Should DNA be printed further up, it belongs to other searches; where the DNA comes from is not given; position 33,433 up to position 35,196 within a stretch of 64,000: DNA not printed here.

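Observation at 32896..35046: P-loop NTPase with a two-helix membrane hairpin inside the NTPase region (KAP-like topology), tightly linked to a secreted protein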

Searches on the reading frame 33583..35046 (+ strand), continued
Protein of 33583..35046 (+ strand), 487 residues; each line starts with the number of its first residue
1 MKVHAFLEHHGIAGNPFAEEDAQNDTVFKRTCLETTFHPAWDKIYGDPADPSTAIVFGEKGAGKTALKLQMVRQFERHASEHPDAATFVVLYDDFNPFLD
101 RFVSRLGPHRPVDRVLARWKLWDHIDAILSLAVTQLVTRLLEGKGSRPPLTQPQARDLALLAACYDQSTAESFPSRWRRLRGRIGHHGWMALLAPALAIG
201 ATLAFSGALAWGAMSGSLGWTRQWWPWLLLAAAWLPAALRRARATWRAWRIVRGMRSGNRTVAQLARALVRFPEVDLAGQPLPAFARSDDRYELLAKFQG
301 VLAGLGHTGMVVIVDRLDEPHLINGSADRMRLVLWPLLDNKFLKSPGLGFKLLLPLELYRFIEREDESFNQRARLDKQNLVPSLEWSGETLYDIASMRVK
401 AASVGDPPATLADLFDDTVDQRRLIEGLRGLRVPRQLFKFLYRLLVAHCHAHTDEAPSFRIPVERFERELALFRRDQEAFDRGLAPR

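Call 39: predict_structure(alignment_id=A2)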
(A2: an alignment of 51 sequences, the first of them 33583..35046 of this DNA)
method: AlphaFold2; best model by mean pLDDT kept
length: 487 residues; sequences in the alignment: 51
mean_pLDDT: 95.4   pTM: 0.92
mean pLDDT of the five models: 95.4, 94.7, 94.6, 94.4, 94.3
residues with pLDDT >= 90: 449; 70-90: 33; 50-70: 5; < 50: 0
segments of 3 or more residues with pLDDT < 50: none
pLDDT, mean of each block of 10 residues (from residue 1): 98 96 93 94 97 97 97 97 97 98 95 97 98 98 83 97 97 97 92 92 93 85 87 95 97 96 97 95 93 98 97 98 97 98 98 98 97 96 97 97 96 98 97 97 98 97 98 94 73
secondary structure, 60 per line:
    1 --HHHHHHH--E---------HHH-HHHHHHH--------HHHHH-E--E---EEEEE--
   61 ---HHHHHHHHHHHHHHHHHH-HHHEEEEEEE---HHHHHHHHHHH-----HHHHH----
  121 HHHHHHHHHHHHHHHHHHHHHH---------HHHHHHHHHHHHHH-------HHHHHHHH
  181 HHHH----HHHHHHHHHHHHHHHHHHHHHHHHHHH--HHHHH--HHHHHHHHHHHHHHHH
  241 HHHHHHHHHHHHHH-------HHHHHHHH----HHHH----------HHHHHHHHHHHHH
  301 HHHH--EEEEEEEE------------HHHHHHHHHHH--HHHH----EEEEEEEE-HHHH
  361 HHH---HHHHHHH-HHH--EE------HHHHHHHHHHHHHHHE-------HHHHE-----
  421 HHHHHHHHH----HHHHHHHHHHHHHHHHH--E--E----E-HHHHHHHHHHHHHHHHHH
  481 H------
elements in order: H3-9 H26-32 H41-45 E54-58 H64-81 E86-92 H96-106 H112-116 H121-142 H152-165 H173-184 H189-215 H218-222 H225-254 H262-269 H274-277 H288-304 E307-314 H327-337 H340-343 E348-355 H357-363 H367-373 H388-402 H411-414 H421-429 H434-450 H463-481

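Call 44: find_encoding_contigs(protein=P0248, flank=6000, max_places=2)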
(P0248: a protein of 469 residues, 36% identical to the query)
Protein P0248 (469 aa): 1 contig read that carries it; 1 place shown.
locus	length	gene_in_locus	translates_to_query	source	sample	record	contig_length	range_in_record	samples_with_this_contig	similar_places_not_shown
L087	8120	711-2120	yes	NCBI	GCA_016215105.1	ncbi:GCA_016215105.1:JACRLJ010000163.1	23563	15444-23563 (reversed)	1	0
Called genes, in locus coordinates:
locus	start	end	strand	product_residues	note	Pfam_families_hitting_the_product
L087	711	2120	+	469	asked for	-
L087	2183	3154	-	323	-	PF00248:Aldo_ket_red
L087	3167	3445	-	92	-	PF13560:HTH_31 (weak), PF01381:HTH_3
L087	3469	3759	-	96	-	PF05015:HigB-like_toxin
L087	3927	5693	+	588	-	PF00350:Dynamin_N (faint), PF01926:MMR_HSR1 (weak)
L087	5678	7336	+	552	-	PF03193:RsgA_GTPase (weak), PF00350:Dynamin_N (faint), PF01926:MMR_HSR1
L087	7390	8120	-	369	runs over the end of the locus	-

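Call 46: fold_search(model_id=the predicted structure, library=pdb)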
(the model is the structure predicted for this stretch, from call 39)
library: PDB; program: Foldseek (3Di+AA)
matches with E <= 10: 159; with E <= 0.001: 0
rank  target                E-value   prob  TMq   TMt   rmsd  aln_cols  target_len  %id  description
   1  7z11_A                7.1e-02  0.97  0.21  0.15   8.7       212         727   11  Structure of substrate bound DRG1 (AFG2) (released 2022-09-21)
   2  4xgu_D                7.4e-02  0.91  0.19  0.24   8.8       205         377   11  Structure of C. elegans PCH-2 (released 2015-05-06)
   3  8hr8_F                7.7e-02  0.96  0.37  0.24  11.4       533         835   10  Structure of heptameric RdrA ring (released 2023-02-01)
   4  6ppu_B                1.5e-01  0.44  0.19  0.14  21.2       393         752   13  Cryo-EM structure of AdnAB-AMPPNP-DNA complex (released 2019-11-20)
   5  5e7p_B                1.9e-01  0.25  0.20  0.15  27.8       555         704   13  Crystal Structure of MSMEG_0858 (Uniprot A0QQS4), a AAA ATPase. (released 2016-08-24)
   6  5c18_A                2.1e-01  0.20  0.21  0.15  29.7       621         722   12  p97-delta709-728 in complex with ATP-gamma-S (released 2016-01-13)
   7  5w0t                  3.0e-01  0.13  0.10  0.13  14.7       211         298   12  Crystal structure of monomeric Msp1 from S. cerevisiae (released 2017-08-02)
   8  9lwn_E                3.4e-01  0.44  0.18  0.27  14.3       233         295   12  Nonamer Msp1 from S.cerevisiae (with a catalytic dead mutation) in complex with an unknown peptide substrate (released 2026-03-04)
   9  7mhs_D                3.4e-01  0.14  0.18  0.17  33.4       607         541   12  Structure of p97 (subunits A to E) with substrate engaged (released 2022-05-11)
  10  9lwn_H                3.7e-01  0.47  0.20  0.29  13.5       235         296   11  Nonamer Msp1 from S.cerevisiae (with a catalytic dead mutation) in complex with an unknown peptide substrate (released 2026-03-04)
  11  9lwn_D                4.1e-01  0.41  0.18  0.27  14.2       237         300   12  Nonamer Msp1 from S.cerevisiae (with a catalytic dead mutation) in complex with an unknown peptide substrate (released 2026-03-04)
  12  5c18_B                4.1e-01  0.12  0.18  0.13  29.3       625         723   11  p97-delta709-728 in complex with ATP-gamma-S (released 2016-01-13)
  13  7z11_B                4.7e-01  0.77  0.21  0.15   9.5       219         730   12  Structure of substrate bound DRG1 (AFG2) (released 2022-09-21)
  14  9lv9_A                5.1e-01  0.63  0.19  0.29   8.3       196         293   13  Octamer Msp1 from S.cerevisiae (with a catalytic dead mutation) in complex with an unknown peptide substrate (released 2026-03-04)
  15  9kmd_E                5.3e-01  0.57  0.21  0.31  13.9       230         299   15  Nanomer Msp1 from S.cerevisiae (with a catalytic dead mutation) in complex with an unknown peptide substrate (released 2025-11-26)
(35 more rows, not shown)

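Call 48: list_cluster_members(proteins=[P0121, P0123, P0126, P0133, P0147, P0168, P0202, P0229, P0183, P0248])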
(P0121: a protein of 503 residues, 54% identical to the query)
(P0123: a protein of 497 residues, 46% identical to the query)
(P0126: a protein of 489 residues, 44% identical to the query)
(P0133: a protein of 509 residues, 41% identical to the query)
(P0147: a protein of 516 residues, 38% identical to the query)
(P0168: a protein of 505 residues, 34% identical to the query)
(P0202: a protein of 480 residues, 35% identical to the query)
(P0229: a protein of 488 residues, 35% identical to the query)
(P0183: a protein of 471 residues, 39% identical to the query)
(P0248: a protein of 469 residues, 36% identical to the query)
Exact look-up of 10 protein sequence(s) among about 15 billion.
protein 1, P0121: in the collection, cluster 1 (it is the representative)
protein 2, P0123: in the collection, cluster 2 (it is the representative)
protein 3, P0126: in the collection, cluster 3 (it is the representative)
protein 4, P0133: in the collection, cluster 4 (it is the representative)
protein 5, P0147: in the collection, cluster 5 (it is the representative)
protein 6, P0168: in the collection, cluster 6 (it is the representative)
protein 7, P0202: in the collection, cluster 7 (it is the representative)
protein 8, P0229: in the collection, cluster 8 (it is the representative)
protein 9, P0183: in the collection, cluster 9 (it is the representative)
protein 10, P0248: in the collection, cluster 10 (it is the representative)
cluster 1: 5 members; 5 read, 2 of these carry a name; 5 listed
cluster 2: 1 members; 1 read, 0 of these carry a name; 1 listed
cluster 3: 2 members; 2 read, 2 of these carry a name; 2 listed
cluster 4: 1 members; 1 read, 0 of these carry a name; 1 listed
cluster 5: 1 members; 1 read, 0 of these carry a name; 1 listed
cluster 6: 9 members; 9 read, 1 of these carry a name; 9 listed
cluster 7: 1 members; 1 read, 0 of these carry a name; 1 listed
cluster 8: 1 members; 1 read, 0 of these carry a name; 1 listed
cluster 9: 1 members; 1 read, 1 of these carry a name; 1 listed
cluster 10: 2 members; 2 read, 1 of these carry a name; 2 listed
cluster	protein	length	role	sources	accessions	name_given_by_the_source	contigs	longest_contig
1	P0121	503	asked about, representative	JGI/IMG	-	hypothetical protein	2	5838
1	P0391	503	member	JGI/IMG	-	hypothetical protein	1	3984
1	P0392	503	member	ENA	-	-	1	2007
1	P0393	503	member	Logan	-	-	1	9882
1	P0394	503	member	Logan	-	-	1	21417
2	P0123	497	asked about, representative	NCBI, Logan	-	-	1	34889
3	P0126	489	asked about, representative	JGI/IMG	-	hypothetical protein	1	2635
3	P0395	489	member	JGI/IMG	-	hypothetical protein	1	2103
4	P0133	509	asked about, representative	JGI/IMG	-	-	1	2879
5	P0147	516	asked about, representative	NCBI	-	-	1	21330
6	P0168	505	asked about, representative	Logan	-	-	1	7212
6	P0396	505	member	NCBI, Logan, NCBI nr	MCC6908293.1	MAG: hypothetical protein IT430_10165 [Phycisphaerales bacterium] | hypothetical protein [Phycisphaerales bacterium]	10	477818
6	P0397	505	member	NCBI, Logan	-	-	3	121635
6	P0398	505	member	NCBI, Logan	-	-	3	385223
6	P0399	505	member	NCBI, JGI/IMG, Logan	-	-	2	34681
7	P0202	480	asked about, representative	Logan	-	-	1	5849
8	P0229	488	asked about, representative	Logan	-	-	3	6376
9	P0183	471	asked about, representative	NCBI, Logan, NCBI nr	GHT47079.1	hypothetical protein FACS189454_09140 [Planctomycetales bacterium]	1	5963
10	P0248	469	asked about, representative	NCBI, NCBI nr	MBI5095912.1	MAG: hypothetical protein HZB26_26195 [Candidatus Hydrogenedentes bacterium] | hypothetical protein [Candidatus Hydrogenedentota bacterium]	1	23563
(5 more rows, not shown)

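Call 55: search_protein_families(library=ncbifam, alignment_id=A2, max_evalue=0.001)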
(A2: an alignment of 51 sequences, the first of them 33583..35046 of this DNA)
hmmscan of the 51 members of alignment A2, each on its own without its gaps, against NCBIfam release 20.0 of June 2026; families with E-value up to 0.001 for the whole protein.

A. member 1, window:33583-35046:+ (487 aa): 2 families
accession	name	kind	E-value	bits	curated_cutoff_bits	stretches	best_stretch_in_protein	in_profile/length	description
NF053860.1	DS41_1_antiphage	equivalog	8.8e-24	84.3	370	2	286-451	194-352/448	anti-phage protein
NF047389.1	ATPase_Sll1717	subfamily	3.7e-12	46.1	75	2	289-445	166-328/454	P-loop ATPase, Sll1717 family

B. families by the number of members that match (of 51 scanned): 2 families
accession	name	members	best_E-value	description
NF053860.1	DS41_1_antiphage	51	5.6e-32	anti-phage protein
NF047389.1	ATPase_Sll1717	51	3.8e-20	P-loop ATPase, Sll1717 family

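Call 56: search_protein_families(library=ncbifam, proteins=[P0248, P0183, P0229, P0269, P0209, P0138, P0204], max_evalue=0.001)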
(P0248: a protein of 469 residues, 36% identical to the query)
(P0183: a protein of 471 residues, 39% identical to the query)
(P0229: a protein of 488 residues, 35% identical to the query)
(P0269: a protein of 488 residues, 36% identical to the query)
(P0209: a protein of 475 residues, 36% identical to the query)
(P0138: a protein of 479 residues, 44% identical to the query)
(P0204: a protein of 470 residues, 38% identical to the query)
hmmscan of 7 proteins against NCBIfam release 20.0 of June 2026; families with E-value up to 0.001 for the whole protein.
P0248 (469 aa): 2 families
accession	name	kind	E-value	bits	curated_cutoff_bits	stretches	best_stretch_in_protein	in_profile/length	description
NF053860.1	DS41_1_antiphage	equivalog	3.8e-27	95.4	370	2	138-464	87-371/448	anti-phage protein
NF047389.1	ATPase_Sll1717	subfamily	3.4e-13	49.5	75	1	58-464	30-349/454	P-loop ATPase, Sll1717 family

P0183 (471 aa): 2 families
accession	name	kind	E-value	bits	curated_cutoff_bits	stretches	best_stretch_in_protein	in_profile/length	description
NF053860.1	DS41_1_antiphage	equivalog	8.7e-31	107.4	370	1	48-439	34-351/448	anti-phage protein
NF047389.1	ATPase_Sll1717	subfamily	1.3e-16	60.8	75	1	41-453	21-340/454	P-loop ATPase, Sll1717 family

P0229 (488 aa): 2 families
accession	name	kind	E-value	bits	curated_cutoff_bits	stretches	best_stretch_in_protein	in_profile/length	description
NF053860.1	DS41_1_antiphage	equivalog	4.1e-31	108.4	370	2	138-442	86-346/448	anti-phage protein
NF047389.1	ATPase_Sll1717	subfamily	6.8e-14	51.8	75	2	284-484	168-371/454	P-loop ATPase, Sll1717 family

P0269 (488 aa): 2 families
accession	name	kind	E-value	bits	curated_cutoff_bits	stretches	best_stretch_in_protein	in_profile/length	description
NF053860.1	DS41_1_antiphage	equivalog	1.3e-24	87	370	2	138-445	86-348/448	anti-phage protein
NF047389.1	ATPase_Sll1717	subfamily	6.8e-08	32.1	75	0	56-89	30-56/454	P-loop ATPase, Sll1717 family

P0209 (475 aa): 2 families
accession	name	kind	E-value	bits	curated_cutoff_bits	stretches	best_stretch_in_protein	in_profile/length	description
NF053860.1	DS41_1_antiphage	equivalog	3.3e-25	89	370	1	13-389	1-306/448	anti-phage protein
NF047389.1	ATPase_Sll1717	subfamily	1.2e-12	47.7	75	2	19-114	1-82/454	P-loop ATPase, Sll1717 family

P0138 (479 aa): 2 families
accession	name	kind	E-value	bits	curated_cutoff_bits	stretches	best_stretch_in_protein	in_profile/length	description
NF053860.1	DS41_1_antiphage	equivalog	3.5e-31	108.7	370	1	63-473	26-378/448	anti-phage protein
NF047389.1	ATPase_Sll1717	subfamily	1.2e-18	67.4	75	2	272-477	154-362/454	P-loop ATPase, Sll1717 family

P0204 (470 aa): 2 families
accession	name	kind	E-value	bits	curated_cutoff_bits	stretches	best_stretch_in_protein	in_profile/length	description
NF053860.1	DS41_1_antiphage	equivalog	1.3e-25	90.3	370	1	42-420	25-342/448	anti-phage protein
NF047389.1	ATPase_Sll1717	subfamily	3.3e-07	29.8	75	0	270-426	169-330/454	P-loop ATPase, Sll1717 family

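Call 64: find_related_loci(query=A4, collection=metagenome_contigs, flank=6000)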
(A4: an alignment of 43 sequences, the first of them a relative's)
Query A4 (494 aa) in metagenome_contigs; peptide patterns used: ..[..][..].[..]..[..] (x = any residue, [..] = any of these).
600 stretches matched a pattern (row limit reached: there are more); 353 encode a relative of the query (tblastn E <= 1e-3); the best 80 are kept; 80 distinct loci.
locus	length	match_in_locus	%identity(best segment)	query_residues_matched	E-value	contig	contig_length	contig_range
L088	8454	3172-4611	40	1-490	5e-121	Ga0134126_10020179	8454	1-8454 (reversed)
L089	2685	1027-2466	41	1-490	3e-125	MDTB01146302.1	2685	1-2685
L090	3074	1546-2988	41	1-490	4e-123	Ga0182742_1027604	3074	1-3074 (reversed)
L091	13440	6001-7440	40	1-490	1e-117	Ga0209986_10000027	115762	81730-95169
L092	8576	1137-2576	40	1-490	7e-118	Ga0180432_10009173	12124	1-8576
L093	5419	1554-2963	41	1-490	7e-118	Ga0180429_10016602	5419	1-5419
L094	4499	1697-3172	39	1-493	1e-117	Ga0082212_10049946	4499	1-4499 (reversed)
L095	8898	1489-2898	40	1-490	1e-116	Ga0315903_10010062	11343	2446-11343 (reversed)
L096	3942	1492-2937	40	1-490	2e-118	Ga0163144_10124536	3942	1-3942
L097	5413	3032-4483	39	1-490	2e-116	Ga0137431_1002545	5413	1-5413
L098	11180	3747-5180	39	1-490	3e-116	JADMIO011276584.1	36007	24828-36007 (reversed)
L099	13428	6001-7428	39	1-490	4e-116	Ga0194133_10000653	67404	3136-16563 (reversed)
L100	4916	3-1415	40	2-490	4e-116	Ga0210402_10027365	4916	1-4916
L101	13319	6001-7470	40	1-490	1e-115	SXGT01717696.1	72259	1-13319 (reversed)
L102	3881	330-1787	40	1-490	1e-117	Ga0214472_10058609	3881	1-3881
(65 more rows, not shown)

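Call 76: find_homologous_proteins(query=A4)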
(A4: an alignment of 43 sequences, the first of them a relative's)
Query A4 (43 sequences) (494 aa, profile of the alignment): 2977 proteins with E <= 0.001 among 8000 candidates; the best 120 are listed.
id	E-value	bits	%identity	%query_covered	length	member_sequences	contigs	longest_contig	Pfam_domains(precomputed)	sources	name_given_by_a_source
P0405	1.3e-197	676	32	98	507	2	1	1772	-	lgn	-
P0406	4.5e-197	674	32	97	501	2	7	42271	-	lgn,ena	-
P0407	5.4e-195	667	32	97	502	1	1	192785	-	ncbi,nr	ncbi:MAG: hypothetical protein GC162_11290 [Planctomycetes bacterium]|nr:hypothetical protein [Planc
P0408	4.8e-194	664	30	97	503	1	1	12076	-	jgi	-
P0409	1.8e-193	662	31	97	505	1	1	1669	-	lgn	-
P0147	3.2e-193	661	31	97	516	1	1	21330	-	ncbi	-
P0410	3.4e-193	661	31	97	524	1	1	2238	-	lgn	-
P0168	3.5e-193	661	32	99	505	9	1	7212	-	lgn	-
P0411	4.3e-193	661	32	97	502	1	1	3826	-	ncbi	ncbi:MAG: hypothetical protein ACODAQ_11565, partial [Phycisphaeraceae bacterium]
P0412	6.8e-193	660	31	97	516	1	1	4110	-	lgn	-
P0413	7.4e-193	660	32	98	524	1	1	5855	-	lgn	-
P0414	8.7e-193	660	33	99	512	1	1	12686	-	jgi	-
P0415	1.5e-192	659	31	100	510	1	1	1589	-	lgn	-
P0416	1.5e-192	659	33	98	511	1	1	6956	-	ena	-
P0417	1.9e-192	659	34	98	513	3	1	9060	PF13191.13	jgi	-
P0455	1.2e-189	650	33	99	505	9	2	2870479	-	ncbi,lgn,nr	ncbi:MAG: hypothetical protein H6812_04290 [Phycisphaeraceae bacterium]|nr:hypothetical protein [Phy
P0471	1.0e-188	647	40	99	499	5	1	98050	-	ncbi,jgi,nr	ncbi:MAG TPA: hypothetical protein VHY91_16045 [Pirellulales bacterium]|jgi:hypothetical protein|nr:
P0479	1.9e-188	646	40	99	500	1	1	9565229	-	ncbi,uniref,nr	ncbi:hypothetical protein [Lignipirellula cremea]|uniref:KAP family P-loop domain protein n=1 Tax=Li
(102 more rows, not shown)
